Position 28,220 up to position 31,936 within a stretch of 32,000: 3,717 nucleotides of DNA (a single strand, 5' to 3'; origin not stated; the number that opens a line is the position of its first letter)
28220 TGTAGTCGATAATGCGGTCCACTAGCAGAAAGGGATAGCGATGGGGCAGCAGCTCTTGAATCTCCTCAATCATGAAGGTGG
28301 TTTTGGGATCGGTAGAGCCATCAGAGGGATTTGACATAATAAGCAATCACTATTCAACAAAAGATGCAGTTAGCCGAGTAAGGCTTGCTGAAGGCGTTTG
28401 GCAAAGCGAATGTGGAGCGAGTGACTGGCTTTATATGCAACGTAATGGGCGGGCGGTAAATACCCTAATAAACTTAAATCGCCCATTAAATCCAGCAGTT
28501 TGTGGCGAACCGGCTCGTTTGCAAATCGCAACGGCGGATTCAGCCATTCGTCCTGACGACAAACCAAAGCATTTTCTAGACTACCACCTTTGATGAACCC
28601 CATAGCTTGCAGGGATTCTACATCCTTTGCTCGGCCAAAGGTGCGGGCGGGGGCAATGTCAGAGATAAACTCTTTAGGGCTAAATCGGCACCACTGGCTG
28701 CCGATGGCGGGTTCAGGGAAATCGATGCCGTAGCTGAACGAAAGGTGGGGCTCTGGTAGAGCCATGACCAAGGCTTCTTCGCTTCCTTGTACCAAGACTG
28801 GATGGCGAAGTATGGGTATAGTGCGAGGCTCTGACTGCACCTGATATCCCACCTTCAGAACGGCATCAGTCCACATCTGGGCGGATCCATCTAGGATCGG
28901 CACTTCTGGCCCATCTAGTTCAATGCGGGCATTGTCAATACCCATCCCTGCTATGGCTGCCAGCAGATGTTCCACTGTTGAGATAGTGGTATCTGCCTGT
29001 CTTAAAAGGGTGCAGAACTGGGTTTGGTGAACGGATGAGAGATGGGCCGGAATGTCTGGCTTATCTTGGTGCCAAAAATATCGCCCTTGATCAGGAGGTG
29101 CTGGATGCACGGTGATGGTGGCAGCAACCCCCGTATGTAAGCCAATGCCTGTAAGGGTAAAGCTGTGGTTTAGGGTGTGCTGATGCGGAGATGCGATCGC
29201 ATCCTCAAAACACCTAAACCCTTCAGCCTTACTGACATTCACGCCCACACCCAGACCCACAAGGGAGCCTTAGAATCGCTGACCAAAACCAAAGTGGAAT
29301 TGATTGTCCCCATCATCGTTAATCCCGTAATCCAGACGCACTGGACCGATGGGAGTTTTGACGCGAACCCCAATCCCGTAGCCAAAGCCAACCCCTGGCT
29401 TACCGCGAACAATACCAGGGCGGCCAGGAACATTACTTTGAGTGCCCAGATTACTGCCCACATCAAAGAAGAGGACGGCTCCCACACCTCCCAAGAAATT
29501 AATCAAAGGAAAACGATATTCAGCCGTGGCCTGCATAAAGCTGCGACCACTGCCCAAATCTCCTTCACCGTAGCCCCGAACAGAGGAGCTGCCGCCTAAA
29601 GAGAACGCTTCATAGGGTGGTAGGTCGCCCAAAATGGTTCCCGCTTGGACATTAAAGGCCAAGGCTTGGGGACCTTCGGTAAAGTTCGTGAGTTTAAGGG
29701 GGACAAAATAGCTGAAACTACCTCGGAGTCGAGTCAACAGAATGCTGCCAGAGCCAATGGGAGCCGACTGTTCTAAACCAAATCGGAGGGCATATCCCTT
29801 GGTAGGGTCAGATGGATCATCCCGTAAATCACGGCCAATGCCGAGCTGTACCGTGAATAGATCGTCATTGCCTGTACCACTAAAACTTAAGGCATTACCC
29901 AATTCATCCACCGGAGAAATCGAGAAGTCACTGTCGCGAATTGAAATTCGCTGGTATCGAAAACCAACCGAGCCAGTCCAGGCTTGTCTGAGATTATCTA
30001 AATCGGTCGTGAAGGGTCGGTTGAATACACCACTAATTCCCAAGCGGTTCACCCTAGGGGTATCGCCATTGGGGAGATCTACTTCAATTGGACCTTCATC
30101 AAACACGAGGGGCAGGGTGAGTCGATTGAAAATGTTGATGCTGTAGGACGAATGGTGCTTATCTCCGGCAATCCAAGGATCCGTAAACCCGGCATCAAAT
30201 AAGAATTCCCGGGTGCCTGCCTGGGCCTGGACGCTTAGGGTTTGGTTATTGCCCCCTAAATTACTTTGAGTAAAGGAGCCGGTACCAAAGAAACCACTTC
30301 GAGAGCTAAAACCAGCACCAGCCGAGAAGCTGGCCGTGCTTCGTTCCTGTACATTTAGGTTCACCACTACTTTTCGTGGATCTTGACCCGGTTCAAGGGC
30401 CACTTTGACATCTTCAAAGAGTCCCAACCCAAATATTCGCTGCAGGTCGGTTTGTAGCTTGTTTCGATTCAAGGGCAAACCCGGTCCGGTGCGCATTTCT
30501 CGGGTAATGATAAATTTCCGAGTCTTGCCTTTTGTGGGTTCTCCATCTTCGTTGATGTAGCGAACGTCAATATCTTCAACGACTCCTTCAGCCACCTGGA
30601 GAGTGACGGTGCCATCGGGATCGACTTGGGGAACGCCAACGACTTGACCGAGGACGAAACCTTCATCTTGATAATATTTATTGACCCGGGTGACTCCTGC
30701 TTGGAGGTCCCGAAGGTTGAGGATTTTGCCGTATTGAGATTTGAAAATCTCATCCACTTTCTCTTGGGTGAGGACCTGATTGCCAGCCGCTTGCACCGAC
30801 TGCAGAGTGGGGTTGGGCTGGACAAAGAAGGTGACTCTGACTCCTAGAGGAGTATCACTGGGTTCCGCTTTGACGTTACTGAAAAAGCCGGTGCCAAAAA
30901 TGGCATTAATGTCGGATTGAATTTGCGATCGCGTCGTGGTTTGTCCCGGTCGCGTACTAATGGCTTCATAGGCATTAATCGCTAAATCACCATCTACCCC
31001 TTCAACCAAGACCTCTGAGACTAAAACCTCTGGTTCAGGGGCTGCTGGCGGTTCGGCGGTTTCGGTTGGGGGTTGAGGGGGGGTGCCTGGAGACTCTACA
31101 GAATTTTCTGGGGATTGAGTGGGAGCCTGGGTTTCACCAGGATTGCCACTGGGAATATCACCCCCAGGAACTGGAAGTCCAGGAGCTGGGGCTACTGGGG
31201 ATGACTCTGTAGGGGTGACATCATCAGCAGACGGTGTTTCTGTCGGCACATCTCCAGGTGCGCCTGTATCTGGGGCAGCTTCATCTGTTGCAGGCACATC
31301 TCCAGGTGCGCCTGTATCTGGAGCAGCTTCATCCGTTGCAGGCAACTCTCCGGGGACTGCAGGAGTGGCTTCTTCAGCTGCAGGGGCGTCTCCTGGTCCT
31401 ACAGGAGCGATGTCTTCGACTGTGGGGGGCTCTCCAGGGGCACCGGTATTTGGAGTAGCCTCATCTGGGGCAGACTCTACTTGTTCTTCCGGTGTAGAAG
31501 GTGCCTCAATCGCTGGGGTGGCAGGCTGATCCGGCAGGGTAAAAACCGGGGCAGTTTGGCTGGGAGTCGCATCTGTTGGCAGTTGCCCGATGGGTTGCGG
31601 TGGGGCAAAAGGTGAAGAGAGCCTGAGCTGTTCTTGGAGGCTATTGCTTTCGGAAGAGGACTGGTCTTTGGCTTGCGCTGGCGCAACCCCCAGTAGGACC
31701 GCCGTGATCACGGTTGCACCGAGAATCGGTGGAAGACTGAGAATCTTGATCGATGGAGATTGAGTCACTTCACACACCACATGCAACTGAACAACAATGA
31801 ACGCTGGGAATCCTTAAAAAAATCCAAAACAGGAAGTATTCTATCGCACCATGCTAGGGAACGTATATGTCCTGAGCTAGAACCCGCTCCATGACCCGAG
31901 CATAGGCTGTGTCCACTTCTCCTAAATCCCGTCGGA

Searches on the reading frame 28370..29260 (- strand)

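Call 61: search_protein_families(library=pfam, proteins=[window:28370-29260:-], max_evalue=0.00001)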
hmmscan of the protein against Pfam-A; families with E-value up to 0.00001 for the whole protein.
window:28370-29260:- (296 aa): 1 family
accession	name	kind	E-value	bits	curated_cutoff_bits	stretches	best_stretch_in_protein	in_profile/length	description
PF03331.19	LpxC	-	5.4e-97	324.9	27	1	27-291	1-267/268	UDP-3-O-acyl N-acetylglycosamine deacetylase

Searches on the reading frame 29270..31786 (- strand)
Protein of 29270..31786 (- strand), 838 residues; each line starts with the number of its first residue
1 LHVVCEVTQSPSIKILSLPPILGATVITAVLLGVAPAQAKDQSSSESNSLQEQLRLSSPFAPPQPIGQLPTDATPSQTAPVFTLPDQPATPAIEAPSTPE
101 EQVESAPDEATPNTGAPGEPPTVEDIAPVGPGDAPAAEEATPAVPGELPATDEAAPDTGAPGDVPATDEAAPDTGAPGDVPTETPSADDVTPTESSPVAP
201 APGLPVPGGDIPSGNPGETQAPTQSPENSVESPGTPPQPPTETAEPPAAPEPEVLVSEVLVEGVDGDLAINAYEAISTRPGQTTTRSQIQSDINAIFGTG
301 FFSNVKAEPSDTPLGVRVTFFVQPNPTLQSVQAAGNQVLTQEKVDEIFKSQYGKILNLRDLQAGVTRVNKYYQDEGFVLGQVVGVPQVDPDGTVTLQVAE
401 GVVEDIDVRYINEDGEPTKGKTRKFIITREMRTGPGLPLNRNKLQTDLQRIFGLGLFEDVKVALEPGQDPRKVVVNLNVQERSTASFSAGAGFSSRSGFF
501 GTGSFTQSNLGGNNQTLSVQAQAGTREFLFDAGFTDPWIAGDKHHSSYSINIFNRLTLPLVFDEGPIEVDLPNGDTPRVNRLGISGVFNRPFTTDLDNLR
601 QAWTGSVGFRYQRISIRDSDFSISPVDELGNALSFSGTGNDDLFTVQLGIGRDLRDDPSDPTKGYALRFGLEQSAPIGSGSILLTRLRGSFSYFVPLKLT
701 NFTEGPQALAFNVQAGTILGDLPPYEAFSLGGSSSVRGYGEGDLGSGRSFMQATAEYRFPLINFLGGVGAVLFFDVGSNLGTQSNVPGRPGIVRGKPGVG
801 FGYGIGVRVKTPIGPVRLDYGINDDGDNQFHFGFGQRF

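Call 61: search_protein_families(library=pfam, proteins=[window:29270-31786:-], max_evalue=0.00001)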
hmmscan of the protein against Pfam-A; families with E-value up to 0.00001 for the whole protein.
window:29270-31786:- (838 aa): 3 families
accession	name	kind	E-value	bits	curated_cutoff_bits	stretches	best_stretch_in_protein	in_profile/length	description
PF01103.29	Omp85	-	3.2e-74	250.8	24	1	509-838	1-325/325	Omp85 superfamily domain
PF07244.20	POTRA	-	3.1e-21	76.3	21.3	2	327-401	2-79/79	Surface antigen variable number repeat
PF08479.16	POTRA_2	-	2.7e-11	43.6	24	1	328-401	3-76/76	POTRA domain, ShlB-type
